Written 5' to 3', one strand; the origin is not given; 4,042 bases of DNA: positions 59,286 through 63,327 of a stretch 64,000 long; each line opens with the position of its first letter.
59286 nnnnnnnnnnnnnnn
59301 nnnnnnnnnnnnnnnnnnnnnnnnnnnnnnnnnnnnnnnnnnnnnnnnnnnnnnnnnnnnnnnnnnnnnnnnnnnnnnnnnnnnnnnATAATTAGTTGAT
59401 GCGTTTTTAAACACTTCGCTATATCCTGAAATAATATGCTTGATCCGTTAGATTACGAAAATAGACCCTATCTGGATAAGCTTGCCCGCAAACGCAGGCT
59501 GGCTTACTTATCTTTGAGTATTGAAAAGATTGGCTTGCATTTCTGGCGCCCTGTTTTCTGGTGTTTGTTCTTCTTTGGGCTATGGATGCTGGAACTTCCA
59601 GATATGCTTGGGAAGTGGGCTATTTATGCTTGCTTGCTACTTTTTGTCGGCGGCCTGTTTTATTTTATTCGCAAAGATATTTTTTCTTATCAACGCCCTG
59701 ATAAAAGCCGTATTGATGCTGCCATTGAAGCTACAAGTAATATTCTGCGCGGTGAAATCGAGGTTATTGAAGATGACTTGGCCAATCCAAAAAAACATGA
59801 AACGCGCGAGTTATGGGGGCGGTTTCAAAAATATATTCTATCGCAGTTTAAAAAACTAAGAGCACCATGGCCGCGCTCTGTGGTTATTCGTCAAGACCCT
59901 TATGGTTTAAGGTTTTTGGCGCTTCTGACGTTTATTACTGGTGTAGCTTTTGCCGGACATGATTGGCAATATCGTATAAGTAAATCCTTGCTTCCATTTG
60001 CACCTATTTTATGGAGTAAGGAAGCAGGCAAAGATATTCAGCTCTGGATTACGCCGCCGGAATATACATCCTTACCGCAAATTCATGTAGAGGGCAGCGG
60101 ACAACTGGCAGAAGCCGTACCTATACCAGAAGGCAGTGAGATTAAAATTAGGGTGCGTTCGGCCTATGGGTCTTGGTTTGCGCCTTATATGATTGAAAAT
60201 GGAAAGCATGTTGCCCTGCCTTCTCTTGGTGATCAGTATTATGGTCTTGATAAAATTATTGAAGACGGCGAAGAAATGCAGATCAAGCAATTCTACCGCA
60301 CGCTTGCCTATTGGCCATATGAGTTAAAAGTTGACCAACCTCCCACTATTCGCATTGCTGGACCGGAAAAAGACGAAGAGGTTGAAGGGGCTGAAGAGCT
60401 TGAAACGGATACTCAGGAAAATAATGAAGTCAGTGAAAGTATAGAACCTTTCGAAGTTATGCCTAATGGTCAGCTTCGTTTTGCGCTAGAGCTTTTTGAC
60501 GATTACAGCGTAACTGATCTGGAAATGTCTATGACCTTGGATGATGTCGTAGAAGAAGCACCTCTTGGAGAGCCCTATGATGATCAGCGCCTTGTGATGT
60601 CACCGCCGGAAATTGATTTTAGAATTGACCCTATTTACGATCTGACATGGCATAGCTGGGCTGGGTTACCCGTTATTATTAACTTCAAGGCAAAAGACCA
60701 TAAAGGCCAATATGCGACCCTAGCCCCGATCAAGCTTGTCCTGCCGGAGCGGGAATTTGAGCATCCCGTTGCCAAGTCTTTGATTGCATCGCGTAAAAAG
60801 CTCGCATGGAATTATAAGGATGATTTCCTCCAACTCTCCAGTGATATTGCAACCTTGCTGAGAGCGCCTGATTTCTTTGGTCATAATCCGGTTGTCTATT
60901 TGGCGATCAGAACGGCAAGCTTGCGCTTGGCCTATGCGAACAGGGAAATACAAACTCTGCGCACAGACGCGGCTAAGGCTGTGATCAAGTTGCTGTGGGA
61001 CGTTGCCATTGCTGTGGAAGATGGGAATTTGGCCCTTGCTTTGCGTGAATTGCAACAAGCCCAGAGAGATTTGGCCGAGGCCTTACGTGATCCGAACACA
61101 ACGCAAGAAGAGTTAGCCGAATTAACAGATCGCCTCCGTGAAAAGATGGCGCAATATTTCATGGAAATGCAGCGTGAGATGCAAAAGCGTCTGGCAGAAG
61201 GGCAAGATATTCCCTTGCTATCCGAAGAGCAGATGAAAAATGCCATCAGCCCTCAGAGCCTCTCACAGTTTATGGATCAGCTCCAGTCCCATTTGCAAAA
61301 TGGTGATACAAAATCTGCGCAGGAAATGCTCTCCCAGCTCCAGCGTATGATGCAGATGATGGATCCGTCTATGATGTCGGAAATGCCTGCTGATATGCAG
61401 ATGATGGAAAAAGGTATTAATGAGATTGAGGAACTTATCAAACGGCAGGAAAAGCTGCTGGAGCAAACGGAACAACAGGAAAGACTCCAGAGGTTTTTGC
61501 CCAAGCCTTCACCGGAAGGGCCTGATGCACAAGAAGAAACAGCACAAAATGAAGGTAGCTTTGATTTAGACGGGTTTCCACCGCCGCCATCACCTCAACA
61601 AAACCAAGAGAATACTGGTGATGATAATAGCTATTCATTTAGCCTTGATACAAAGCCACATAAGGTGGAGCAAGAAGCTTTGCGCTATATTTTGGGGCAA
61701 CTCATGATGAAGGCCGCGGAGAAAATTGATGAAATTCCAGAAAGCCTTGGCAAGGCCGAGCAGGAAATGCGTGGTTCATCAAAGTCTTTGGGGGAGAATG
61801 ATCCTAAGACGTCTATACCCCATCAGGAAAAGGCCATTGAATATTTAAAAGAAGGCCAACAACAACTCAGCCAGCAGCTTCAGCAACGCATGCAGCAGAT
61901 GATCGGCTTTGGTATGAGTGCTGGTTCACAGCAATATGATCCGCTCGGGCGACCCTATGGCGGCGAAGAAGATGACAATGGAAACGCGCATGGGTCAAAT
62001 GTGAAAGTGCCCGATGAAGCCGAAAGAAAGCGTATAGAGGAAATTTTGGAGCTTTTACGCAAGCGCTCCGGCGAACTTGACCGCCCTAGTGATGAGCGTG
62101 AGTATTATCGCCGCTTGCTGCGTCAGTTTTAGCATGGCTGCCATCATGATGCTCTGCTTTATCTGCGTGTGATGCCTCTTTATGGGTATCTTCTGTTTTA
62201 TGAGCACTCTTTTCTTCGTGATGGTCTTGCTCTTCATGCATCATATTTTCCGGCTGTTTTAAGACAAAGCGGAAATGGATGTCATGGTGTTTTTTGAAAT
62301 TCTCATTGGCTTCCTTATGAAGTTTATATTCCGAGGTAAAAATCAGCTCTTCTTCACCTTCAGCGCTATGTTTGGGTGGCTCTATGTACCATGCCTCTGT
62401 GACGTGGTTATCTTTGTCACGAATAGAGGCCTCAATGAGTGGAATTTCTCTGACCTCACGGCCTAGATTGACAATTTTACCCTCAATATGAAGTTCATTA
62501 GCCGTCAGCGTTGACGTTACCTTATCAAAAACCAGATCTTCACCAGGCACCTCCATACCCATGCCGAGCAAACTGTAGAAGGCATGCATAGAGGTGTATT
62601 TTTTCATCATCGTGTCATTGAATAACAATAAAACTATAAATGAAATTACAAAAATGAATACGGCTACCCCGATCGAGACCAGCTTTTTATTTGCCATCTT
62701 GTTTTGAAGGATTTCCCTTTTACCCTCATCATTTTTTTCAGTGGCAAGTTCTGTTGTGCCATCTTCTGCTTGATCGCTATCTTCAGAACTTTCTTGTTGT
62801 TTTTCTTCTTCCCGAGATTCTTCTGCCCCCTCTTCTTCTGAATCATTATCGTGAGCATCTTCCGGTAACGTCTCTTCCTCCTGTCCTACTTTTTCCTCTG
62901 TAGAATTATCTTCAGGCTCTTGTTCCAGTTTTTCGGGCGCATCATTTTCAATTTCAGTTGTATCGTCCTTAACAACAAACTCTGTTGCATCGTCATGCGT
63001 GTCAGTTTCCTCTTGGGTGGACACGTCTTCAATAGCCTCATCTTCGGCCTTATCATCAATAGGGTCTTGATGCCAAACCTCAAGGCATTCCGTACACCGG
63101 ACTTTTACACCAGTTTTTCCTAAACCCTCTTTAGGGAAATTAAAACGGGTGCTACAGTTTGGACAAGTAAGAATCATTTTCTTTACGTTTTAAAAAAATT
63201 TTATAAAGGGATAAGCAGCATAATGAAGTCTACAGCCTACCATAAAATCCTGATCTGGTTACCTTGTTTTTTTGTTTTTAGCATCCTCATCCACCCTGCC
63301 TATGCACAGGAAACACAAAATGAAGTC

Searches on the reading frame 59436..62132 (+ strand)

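Call 38: search_protein_families(library=pfam, proteins=[window:59436-62132:+], max_evalue=0.00001)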
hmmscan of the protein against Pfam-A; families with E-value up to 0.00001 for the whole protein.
window:59436-62132:+ (898 aa): 2 families
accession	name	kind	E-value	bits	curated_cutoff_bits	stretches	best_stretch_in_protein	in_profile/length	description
PF13779.11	DUF4175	-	4.1e-153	511.8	27.3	2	338-898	293-825/825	Domain of unknown function (DUF4175)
PF10938.13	YfdX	-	7e-06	26.6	26.6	1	525-641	10-103/149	YfdX protein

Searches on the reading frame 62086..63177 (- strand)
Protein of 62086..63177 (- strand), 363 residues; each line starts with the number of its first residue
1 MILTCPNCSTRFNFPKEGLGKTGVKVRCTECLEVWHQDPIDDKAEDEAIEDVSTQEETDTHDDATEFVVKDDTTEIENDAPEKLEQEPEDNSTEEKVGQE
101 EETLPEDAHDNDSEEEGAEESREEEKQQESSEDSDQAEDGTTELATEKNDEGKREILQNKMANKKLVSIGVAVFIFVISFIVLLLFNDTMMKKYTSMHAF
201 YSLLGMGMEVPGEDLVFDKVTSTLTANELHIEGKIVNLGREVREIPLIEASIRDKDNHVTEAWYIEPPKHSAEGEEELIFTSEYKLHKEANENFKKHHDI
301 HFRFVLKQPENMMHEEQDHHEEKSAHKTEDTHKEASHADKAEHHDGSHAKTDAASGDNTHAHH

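Call 38: search_protein_families(library=pfam, proteins=[window:62086-63177:-], max_evalue=0.00001)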
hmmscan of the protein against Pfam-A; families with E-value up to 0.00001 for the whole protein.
window:62086-63177:- (363 aa): 2 families
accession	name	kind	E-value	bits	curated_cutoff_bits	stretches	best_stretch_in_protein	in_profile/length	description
PF13717.11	Zn_ribbon_4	-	2.8e-12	46.8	30.3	1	1-35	1-35/36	zinc-ribbon domain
PF13719.11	Zn_ribbon_5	-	1.1e-07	32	29.3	1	1-35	1-35/37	zinc-ribbon domain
